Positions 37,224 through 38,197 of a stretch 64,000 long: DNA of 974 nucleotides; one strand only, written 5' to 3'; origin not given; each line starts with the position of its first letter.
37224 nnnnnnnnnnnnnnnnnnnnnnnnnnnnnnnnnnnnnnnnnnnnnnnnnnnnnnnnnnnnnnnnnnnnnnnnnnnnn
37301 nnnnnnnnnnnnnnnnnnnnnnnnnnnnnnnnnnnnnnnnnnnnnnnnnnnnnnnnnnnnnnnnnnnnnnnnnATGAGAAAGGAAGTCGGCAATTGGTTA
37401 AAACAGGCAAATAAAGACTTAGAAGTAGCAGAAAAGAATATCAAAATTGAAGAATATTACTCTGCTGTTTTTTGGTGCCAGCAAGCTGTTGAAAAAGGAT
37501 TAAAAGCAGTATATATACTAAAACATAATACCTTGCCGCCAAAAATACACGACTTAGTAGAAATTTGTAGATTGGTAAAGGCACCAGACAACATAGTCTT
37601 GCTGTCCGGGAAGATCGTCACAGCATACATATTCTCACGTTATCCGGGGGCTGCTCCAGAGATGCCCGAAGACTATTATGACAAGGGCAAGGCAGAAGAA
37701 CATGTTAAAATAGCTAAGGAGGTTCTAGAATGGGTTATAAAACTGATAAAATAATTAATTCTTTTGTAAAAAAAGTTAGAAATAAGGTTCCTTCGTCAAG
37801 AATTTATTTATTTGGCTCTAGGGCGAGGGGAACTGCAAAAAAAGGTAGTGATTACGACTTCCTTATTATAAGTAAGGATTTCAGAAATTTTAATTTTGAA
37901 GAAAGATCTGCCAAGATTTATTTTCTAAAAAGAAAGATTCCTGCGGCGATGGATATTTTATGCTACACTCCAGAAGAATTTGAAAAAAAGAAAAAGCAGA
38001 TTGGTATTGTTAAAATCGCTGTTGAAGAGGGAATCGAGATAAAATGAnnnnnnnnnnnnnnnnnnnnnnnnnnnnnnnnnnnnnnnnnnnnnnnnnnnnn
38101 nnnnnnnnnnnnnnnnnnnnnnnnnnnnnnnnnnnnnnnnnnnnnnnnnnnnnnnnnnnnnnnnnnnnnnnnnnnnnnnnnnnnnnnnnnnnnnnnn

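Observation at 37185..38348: HEPN-MNT cassette plus structured repeat inserted with a 72-bp perfect duplication that preserves the 3' ends of two convergent host genes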

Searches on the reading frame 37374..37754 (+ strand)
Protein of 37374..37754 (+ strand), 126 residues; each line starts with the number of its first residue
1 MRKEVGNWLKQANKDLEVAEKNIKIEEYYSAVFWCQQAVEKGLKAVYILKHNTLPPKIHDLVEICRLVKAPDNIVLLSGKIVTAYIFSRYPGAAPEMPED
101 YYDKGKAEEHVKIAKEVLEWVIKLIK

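Call 9: search_protein_families(library=pfam, proteins=[window:37374-37754:+], max_evalue=0.01)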
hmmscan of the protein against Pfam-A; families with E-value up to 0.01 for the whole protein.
window:37374-37754:+ (126 aa): 1 family
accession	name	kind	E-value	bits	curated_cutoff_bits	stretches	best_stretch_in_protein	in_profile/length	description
PF05168.19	HEPN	-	1.2e-26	93.6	22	1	7-121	3-114/117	HEPN domain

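Call 28: find_homologous_proteins(query=window:37374-37754:+)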
Query window:37374-37754:+ (126 aa): 69 proteins with E <= 0.001 among 78 candidates.
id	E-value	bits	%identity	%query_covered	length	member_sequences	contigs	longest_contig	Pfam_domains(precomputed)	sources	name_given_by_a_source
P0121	6.8e-78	276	100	100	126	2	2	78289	PF05168.20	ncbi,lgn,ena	-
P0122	1.8e-61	223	79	100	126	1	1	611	PF05168.20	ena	-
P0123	5.6e-54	199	70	99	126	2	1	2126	PF05168.20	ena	-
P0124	1.2e-47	179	63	99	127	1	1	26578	PF05168.20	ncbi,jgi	ncbi:MAG: hypothetical protein RL557_468 [archaeon]|jgi:HEPN domain-containing protein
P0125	4.9e-46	174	60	96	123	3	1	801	PF05168.20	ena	-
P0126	7.4e-40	154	54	100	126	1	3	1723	PF05168.20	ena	-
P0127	8.0e-36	141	55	94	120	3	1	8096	PF05168.20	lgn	-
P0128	9.2e-36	140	52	100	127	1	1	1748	PF05168.20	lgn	-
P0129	5.0e-34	135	53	100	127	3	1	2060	PF05168.20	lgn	-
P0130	5.1e-33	131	48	100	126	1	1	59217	PF05168.20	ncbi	ncbi:MAG: HEPN domain-containing protein [Candidatus Woesearchaeota archaeon]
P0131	6.7e-33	131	53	94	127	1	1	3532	PF05168.20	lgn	-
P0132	8.9e-33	131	54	96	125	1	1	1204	PF05168.20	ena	-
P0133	6.0e-32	128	49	99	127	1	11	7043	PF05168.20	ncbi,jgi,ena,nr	ncbi:MAG TPA: HEPN domain-containing protein [Candidatus Nanoarchaeia archaeon]|nr:HEPN domain-conta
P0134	1.4e-31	127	51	100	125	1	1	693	PF05168.20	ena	-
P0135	1.5e-31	127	50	96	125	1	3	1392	PF05168.20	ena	-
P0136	1.6e-31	127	51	100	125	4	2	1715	PF05168.20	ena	-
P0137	8.4e-31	124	49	100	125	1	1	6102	PF05168.20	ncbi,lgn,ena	-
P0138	1.5e-30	124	47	100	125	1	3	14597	PF05168.20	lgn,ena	-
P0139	3.8e-30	122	50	100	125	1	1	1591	PF05168.20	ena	-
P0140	1.1e-29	121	50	100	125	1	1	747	PF05168.20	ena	-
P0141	5.2e-29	119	49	96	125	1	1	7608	PF05168.20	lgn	-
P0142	8.0e-29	118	52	96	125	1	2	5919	PF05168.20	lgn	-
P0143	1.8e-28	117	53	98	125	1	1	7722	PF05168.20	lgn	-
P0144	3.7e-28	116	50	96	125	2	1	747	PF05168.20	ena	-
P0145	9.7e-28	114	48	100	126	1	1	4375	PF05168.20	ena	-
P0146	2.1e-27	113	49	97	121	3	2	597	PF05168.20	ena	-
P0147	2.3e-27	113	48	100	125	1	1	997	PF05168.20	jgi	jgi:HEPN domain-containing protein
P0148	5.9e-27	112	53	94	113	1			PF05168.20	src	-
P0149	7.7e-27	112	47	96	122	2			PF05168.20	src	-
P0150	9.4e-26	108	48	96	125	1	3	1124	PF05168.20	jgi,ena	-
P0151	6.1e-24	102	43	100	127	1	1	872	PF05168.20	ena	-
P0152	1.4e-23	101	45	96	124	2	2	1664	PF05168.20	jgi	jgi:HEPN domain-containing protein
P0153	2.2e-22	97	44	96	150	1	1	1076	PF05168.20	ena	-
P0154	1.3e-21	95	46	98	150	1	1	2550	PF05168.20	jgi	jgi:HEPN domain-containing protein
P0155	1.5e-21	94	44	96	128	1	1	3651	PF05168.20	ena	-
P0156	5.2e-20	89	41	96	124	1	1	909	PF05168.20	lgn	-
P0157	3.7e-19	87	40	96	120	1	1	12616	PF05168.20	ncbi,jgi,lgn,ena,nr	ncbi:MAG: HEPN domain-containing protein [Nanoarchaeota archaeon]|nr:HEPN domain-containing protein 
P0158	8.5e-19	86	42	93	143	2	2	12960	PF05168.20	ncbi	-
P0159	9.7e-19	85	37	99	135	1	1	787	PF05168.20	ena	-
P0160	1.3e-18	85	38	99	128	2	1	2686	PF05168.20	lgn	-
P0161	3.4e-18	84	45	96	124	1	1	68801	PF05168.20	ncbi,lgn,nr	ncbi:HEPN domain-containing protein [Candidatus Woesearchaeota archaeon]|nr:HEPN domain-containing p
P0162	3.4e-18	84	61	59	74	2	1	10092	PF05168.20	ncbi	-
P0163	4.2e-18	83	46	96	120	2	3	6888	PF05168.20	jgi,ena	-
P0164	1.2e-17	82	41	98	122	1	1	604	PF05168.20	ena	-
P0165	2.3e-17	81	40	98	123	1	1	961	PF05168.20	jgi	-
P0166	3.4e-17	80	37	99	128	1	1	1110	PF05168.20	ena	-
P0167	4.3e-17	80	43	100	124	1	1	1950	PF05168.20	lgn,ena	-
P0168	5.9e-17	80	36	99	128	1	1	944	PF05168.20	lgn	-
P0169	3.8e-16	77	37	96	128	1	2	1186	PF05168.20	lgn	-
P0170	4.2e-16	77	36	96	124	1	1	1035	PF05168.20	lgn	-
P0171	5.1e-16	77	42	99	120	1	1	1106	PF05168.20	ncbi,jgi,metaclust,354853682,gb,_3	metaclust:\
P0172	6.0e-16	76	40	98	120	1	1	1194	PF05168.20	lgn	-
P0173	1.1e-15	75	40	100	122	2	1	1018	PF05168.20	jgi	jgi:HEPN domain-containing protein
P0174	2.5e-15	74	41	98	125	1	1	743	PF05168.20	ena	-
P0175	3.0e-15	74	38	95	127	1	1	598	PF05168.20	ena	-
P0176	3.6e-15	74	38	95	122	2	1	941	PF05168.20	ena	-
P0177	4.0e-15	74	40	94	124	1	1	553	PF05168.20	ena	-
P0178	4.0e-15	74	42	96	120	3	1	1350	PF05168.20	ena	-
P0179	4.2e-15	74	36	95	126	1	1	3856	PF05168.20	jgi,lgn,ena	-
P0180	5.7e-15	73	84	34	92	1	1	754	PF00186.25,PF05168.20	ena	-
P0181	1.5e-14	72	33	100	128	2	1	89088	PF05168.20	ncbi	-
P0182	1.9e-14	71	36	95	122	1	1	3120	PF05168.20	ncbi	-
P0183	1.1e-13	69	37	98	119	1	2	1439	PF05168.20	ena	-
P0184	4.5e-13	67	34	99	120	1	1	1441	PF05168.20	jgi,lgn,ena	-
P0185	3.8e-10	58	36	97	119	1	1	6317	PF05168.20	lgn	-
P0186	3.3e-7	48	33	92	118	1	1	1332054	PF05168.20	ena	-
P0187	5.7e-7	47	31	94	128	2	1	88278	PF05168.20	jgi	-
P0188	1.7e-4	39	31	94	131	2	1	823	PF05168.20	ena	-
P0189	2.5e-4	39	32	94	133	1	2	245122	PF05168.20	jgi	jgi:HEPN domain-containing protein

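Call 29: find_encoding_contigs(protein=P0123, flank=6000, max_places=4)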
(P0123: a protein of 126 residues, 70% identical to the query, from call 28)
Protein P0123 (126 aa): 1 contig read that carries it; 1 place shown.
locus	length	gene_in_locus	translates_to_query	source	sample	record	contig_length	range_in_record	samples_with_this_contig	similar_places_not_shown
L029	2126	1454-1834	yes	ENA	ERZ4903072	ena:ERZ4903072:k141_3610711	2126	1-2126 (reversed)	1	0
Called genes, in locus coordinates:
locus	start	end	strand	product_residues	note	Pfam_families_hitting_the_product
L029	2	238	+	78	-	?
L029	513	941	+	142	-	PF05168:HEPN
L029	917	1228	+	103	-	PF01909:NTP_transf_2, PF18765:Polbeta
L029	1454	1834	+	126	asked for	PF05168:HEPN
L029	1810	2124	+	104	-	PF22600:MTPAP-like_central (weak), PF18765:Polbeta, PF01909:NTP_transf_2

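Call 30: find_encoding_contigs(protein=P0124, flank=6000, max_places=4)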
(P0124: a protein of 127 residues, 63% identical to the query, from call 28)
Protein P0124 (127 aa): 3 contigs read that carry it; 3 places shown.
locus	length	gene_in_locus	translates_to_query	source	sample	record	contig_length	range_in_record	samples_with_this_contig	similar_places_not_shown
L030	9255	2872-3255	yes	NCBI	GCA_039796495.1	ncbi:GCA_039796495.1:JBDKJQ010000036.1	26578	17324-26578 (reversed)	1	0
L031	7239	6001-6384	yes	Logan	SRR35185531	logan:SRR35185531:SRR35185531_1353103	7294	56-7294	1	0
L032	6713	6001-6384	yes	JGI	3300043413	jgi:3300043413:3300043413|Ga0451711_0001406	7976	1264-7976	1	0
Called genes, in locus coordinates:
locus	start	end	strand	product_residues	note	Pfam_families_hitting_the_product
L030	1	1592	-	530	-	?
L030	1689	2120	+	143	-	-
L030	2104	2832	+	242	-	PF00705:PCNA_N, PF02747:PCNA_C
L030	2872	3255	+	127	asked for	PF05168:HEPN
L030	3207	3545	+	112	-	PF22600:MTPAP-like_central (weak), PF18765:Polbeta, PF01909:NTP_transf_2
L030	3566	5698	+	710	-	PF13385:Laminin_G_3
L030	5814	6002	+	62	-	PF13412:HTH_24 (weak)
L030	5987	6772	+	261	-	-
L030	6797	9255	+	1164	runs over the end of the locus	-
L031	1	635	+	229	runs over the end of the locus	?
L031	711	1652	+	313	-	-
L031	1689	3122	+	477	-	PF02934:GatB_N, PF02637:GatB_Yqey (faint)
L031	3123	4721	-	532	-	-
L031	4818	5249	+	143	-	-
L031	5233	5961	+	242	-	PF00705:PCNA_N, PF02747:PCNA_C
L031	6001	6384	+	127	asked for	PF05168:HEPN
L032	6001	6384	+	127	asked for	PF05168:HEPN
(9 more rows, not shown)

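Call 31: find_encoding_contigs(protein=P0180, flank=6000, max_places=4)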
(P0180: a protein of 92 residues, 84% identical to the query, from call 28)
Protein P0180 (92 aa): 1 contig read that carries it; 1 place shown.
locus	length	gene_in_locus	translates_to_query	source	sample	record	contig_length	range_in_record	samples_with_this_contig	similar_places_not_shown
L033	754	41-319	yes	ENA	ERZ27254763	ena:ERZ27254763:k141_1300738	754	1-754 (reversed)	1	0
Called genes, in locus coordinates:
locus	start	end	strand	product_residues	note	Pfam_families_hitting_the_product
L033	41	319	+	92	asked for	PF05168:HEPN, PF00186:DHFR_1 (weak)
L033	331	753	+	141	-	?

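Call 67: find_encoding_contigs(protein=P0122, flank=3000, max_places=4)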
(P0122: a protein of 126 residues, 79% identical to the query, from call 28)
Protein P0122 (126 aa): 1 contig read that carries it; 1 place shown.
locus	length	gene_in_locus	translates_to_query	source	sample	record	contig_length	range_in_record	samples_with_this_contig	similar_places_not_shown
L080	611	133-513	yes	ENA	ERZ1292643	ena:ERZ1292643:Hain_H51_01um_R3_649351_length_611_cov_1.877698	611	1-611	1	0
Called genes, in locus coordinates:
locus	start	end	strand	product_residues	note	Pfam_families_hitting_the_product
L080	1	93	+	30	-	?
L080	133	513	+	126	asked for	PF05168:HEPN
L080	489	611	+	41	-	?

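Call 68: find_encoding_contigs(protein=P0126, flank=3000, max_places=4)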
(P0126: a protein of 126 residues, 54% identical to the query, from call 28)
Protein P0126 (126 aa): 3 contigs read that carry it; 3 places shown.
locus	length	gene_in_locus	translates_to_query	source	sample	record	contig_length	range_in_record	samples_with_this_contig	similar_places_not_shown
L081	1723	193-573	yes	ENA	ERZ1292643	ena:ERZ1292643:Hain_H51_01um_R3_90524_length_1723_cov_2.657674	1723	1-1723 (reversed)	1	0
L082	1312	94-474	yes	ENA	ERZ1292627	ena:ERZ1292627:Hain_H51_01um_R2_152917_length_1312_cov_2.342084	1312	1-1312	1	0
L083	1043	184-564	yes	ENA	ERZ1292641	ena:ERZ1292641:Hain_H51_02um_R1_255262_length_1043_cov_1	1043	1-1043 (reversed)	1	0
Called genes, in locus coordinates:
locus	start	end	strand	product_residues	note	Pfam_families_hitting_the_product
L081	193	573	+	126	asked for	PF05168:HEPN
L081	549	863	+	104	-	PF01909:NTP_transf_2, PF18765:Polbeta (weak)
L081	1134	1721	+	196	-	?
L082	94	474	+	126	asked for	PF05168:HEPN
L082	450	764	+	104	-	PF01909:NTP_transf_2, PF18765:Polbeta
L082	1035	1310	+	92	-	?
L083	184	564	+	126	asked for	PF05168:HEPN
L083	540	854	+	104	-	PF01909:NTP_transf_2, PF18765:Polbeta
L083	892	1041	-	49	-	?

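Call 76: find_related_loci(query=window:37374-37754:+, collection=viral_contigs, flank=4000)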
Query window:37374-37754:+ (126 aa) in viral_contigs; peptide patterns used: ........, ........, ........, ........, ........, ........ (x = any residue, [..] = any of these).
4 stretches matched a pattern, but none encodes a relative of the query by tblastn (E <= 1e-3).

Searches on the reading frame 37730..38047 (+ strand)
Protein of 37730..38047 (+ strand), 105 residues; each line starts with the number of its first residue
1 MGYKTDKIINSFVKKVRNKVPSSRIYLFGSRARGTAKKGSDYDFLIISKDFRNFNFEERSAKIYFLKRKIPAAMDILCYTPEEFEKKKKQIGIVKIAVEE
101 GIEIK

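Call 9: search_protein_families(library=pfam, proteins=[window:37730-38047:+], max_evalue=0.01)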
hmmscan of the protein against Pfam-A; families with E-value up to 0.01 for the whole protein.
window:37730-38047:+ (105 aa): 3 families
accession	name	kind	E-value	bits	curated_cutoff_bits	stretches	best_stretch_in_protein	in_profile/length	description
PF01909.29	NTP_transf_2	-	1.6e-15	57.7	21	1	10-93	2-82/93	Nucleotidyltransferase domain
PF18765.7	Polbeta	-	5.6e-09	36.5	26.9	1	23-80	14-70/93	Polymerase beta, Nucleotidyltransferase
PF22600.2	MTPAP-like_central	-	1.6e-05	25.5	27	1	9-67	26-81/139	Poly(A) RNA polymerase, mitochondrial-like, central palm domain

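Call 13: find_encoding_contigs(protein=window:37730-38047:+, flank=6000, max_places=10)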
Protein window:37730-38047:+ (105 aa): 5 contigs read that carry it; 4 places shown.
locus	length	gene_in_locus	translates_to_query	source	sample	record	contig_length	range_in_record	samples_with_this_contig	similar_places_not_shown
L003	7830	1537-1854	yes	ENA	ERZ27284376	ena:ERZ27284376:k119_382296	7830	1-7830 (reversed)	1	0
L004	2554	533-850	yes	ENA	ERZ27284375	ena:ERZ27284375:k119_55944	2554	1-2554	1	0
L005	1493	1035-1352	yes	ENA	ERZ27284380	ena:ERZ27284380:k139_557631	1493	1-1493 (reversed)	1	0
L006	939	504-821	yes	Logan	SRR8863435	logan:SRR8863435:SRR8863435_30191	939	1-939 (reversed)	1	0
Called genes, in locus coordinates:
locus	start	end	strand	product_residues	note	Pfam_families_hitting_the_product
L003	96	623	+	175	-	-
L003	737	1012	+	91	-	-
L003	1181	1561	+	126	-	PF05168:HEPN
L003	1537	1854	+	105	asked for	PF22600:MTPAP-like_central (weak), PF18765:Polbeta, PF01909:NTP_transf_2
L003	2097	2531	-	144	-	PF01751:Toprim (weak)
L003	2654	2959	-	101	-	PF02150:Zn_ribbon_RPB9 (weak), PF01096:Zn_ribbon_TFIIS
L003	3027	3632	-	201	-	-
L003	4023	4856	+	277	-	PF01553:Acyltransferase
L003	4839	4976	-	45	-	-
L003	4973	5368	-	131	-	PF01641:SelR, PF24046:At4g08330 (faint)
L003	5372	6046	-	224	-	-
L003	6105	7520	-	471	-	PF07690:MFS_1, PF12832:MFS_1_like, PF00083:Sugar_tr (weak), PF07690:MFS_1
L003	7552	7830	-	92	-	?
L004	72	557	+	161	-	PF05168:HEPN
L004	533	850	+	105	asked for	PF22600:MTPAP-like_central (weak), PF18765:Polbeta, PF01909:NTP_transf_2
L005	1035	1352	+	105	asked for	PF22600:MTPAP-like_central (weak), PF18765:Polbeta, PF01909:NTP_transf_2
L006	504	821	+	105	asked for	PF22600:MTPAP-like_central (weak), PF18765:Polbeta, PF01909:NTP_transf_2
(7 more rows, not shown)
